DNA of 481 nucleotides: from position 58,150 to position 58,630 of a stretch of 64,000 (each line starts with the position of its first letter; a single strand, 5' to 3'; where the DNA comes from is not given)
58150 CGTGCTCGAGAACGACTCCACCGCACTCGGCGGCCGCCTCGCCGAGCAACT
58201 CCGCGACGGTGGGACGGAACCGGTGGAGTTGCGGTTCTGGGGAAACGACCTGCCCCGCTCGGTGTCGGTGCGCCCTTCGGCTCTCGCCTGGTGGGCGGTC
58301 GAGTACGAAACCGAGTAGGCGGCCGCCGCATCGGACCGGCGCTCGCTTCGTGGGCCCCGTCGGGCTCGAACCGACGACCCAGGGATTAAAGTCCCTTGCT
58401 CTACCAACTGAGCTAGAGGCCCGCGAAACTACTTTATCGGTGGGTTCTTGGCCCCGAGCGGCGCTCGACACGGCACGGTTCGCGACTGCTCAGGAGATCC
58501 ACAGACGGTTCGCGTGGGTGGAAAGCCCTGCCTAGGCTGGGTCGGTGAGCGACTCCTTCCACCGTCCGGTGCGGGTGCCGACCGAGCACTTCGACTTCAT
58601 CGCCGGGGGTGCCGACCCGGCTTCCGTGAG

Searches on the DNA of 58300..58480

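Call 44: search_rna_families(source=window, start=58300, end=58480, threshold=gathering, show_alignments=1)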
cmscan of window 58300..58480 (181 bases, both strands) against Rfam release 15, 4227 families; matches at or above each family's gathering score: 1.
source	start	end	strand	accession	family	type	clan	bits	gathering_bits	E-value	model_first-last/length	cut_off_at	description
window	58351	58422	-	RF00005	tRNA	Gene; tRNA;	CL00001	60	29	4.9e-13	1-71/71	no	tRNA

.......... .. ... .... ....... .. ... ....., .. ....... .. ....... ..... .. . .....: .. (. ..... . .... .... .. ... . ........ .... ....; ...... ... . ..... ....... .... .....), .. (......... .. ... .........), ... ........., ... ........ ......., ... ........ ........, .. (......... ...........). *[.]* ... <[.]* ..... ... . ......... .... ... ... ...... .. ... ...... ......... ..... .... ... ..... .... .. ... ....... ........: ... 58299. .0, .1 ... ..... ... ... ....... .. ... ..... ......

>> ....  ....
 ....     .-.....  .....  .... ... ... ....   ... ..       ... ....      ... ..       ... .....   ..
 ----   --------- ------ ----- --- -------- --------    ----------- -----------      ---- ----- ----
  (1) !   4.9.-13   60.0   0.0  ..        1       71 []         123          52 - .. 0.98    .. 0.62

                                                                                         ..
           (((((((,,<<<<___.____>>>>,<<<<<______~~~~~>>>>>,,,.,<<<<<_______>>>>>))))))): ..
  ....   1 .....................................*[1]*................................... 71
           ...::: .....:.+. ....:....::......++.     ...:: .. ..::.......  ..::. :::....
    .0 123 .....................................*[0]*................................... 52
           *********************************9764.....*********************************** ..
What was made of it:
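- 58350..58422 (-): tRNA (Lys-like) with a 6-nt anticodon loop CUUUAA, one base short. The Rfam alignment shows one missing loop position (call 44).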
